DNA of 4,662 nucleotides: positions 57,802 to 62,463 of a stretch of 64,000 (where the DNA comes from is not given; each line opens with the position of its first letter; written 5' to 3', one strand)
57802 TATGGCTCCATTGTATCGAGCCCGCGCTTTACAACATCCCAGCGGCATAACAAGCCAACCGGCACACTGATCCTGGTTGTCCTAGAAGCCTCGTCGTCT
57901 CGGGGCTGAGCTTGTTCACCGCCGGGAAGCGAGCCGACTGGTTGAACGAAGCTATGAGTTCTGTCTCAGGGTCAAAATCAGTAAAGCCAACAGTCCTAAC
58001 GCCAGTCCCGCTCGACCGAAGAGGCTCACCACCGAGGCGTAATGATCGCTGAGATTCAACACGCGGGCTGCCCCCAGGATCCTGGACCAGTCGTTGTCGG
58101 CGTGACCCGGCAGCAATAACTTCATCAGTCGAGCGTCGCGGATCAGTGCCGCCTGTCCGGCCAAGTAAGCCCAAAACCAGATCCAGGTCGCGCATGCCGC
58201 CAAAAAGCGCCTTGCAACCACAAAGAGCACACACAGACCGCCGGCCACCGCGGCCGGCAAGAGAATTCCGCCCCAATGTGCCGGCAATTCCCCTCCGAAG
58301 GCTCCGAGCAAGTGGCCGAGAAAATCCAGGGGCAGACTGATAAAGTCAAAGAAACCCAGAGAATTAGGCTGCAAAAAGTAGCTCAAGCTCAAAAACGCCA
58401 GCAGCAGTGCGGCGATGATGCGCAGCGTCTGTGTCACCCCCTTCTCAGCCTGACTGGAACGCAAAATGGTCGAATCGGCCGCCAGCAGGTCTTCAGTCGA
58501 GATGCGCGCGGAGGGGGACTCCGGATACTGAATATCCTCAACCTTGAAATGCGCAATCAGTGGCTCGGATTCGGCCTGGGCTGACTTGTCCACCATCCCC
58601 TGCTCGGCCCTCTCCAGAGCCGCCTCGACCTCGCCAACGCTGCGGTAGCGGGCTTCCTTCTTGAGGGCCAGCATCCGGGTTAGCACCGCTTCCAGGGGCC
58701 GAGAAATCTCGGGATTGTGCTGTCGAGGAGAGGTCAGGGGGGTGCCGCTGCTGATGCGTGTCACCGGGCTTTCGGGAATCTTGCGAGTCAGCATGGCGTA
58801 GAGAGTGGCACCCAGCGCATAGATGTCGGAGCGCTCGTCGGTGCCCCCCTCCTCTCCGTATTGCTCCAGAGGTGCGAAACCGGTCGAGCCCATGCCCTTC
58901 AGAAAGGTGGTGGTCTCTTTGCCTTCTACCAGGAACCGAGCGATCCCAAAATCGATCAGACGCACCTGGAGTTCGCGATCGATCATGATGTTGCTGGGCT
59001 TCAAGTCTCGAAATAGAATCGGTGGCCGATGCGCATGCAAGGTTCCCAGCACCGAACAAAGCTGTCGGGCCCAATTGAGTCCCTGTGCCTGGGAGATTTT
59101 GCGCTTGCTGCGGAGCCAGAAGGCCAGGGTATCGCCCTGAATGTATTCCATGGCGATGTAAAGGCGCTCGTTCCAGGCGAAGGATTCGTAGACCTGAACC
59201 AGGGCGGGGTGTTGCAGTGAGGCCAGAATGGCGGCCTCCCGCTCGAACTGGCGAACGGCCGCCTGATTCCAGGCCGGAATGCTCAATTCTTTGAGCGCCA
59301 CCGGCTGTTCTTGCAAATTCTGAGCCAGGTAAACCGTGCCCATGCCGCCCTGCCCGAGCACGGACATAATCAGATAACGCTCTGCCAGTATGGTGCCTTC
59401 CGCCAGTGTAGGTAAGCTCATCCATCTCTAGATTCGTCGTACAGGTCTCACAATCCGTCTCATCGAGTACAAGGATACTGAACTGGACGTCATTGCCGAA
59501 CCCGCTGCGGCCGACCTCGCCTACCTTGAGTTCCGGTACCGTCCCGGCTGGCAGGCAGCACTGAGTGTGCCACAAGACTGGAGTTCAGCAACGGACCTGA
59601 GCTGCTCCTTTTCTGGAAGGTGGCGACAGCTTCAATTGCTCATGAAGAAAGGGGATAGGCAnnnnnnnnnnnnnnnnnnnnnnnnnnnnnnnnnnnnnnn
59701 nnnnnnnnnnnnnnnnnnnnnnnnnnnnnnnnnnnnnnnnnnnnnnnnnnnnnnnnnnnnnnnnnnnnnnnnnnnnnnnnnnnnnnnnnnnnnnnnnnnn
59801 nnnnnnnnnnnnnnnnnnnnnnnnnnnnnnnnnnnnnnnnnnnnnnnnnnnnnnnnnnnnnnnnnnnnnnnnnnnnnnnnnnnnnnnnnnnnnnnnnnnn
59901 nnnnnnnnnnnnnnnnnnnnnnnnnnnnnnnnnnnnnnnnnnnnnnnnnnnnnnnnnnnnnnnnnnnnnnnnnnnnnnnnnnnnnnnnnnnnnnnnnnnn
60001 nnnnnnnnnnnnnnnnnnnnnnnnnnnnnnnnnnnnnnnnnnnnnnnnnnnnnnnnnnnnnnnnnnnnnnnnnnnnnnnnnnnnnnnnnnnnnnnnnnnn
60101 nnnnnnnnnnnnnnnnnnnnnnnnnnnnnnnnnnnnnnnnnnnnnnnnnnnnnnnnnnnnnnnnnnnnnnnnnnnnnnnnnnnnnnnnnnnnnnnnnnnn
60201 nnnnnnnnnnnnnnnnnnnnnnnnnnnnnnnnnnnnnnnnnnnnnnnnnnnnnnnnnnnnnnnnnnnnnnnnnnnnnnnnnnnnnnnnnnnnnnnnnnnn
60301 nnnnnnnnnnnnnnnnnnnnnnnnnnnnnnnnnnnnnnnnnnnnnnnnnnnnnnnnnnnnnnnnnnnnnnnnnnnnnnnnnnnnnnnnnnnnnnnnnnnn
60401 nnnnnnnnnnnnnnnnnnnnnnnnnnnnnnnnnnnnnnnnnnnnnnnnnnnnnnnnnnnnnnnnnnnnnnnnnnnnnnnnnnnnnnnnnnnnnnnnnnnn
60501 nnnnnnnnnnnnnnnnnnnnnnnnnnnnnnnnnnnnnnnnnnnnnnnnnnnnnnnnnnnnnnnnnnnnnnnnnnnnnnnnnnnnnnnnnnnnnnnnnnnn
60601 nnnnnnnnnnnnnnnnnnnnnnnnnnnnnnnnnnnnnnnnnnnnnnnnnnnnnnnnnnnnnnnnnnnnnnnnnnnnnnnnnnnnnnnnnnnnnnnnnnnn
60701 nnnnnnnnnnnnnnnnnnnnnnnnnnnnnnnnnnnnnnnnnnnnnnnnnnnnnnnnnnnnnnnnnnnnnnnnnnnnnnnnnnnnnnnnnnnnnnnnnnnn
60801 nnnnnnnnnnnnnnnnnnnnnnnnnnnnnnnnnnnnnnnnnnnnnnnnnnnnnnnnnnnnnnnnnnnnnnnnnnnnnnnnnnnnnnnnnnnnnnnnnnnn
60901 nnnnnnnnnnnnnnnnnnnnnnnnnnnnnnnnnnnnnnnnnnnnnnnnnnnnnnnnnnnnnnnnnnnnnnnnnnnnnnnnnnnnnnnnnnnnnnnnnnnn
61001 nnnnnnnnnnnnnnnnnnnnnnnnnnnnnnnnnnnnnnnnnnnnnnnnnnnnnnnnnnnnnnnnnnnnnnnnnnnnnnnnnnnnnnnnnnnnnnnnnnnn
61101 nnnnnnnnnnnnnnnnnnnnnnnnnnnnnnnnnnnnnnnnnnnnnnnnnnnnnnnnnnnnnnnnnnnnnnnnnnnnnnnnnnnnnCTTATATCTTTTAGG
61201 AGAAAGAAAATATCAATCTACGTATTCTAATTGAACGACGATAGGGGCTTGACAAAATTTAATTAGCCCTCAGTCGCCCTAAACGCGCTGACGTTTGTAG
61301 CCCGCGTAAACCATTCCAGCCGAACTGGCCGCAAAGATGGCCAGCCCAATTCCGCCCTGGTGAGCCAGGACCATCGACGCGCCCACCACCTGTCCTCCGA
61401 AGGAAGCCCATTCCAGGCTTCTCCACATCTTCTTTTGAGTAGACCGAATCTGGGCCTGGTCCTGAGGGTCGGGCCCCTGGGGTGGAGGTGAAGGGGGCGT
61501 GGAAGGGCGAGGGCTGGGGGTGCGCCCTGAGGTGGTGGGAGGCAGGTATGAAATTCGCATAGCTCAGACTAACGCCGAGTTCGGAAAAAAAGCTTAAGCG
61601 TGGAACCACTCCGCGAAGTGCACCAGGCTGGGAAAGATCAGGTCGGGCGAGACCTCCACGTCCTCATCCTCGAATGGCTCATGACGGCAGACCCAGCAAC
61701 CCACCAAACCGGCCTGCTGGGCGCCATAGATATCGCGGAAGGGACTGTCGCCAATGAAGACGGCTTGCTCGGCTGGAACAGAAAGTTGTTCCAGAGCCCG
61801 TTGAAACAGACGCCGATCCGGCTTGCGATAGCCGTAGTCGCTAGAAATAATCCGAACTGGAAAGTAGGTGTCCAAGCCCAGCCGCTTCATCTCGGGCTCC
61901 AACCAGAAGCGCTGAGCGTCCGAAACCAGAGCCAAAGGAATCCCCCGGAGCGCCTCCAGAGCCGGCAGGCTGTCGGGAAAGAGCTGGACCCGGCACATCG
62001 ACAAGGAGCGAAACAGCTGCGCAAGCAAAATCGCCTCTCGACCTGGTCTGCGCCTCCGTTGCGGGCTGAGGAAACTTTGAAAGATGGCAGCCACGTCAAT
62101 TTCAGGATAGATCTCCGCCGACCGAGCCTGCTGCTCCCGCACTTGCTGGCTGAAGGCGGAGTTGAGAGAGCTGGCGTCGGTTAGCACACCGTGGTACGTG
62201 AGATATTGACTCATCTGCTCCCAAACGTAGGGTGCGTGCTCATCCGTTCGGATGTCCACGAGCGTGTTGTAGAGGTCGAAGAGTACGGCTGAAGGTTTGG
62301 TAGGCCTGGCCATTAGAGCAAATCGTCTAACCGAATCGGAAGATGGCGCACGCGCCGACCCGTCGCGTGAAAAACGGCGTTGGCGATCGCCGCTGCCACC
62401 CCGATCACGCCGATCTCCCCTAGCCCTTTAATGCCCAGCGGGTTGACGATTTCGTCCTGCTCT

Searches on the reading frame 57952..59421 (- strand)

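Call 83: search_protein_families(library=pfam, proteins=[window:57952-59421:-], max_evalue=0.001)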
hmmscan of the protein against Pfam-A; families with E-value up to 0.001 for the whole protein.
window:57952-59421:- (489 aa): 3 families
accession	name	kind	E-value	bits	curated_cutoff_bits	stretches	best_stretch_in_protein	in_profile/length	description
PF00069.31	Pkinase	-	1.2e-42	146.6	31.7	1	18-259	3-252/263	Protein kinase domain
PF07714.23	PK_Tyr_Ser-Thr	-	3.5e-26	92.5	23.1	1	19-216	4-204/258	Protein tyrosine and serine/threonine kinase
PF01636.29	APH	-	1.1e-05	25.7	23.2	0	30-134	13-113/239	Phosphotransferase enzyme family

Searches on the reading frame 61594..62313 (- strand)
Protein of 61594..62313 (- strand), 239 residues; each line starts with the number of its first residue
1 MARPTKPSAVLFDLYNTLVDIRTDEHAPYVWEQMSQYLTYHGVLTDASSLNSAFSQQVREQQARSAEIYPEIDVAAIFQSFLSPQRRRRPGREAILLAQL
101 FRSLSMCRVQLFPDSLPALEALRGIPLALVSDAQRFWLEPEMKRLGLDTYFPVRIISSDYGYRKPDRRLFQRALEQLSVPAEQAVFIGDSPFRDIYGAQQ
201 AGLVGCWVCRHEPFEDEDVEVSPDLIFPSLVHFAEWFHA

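Call 83: search_protein_families(library=pfam, proteins=[window:61594-62313:-], max_evalue=0.001)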
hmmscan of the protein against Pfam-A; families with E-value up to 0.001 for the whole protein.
window:61594-62313:- (239 aa): 4 families
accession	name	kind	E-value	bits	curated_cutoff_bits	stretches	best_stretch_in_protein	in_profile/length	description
PF00702.32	Hydrolase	-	3.8e-22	80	26.4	1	9-202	3-191/191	haloacid dehalogenase-like hydrolase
PF13419.12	HAD_2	-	8.4e-19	68.8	23.8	1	71-204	42-174/178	Haloacid dehalogenase-like hydrolase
PF13242.12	Hydrolase_like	-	3.3e-11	43.4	22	1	162-230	2-72/75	HAD-hyrolase-like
PF12710.13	HAD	-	5e-07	30.8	27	1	10-194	1-184/189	haloacid dehalogenase-like hydrolase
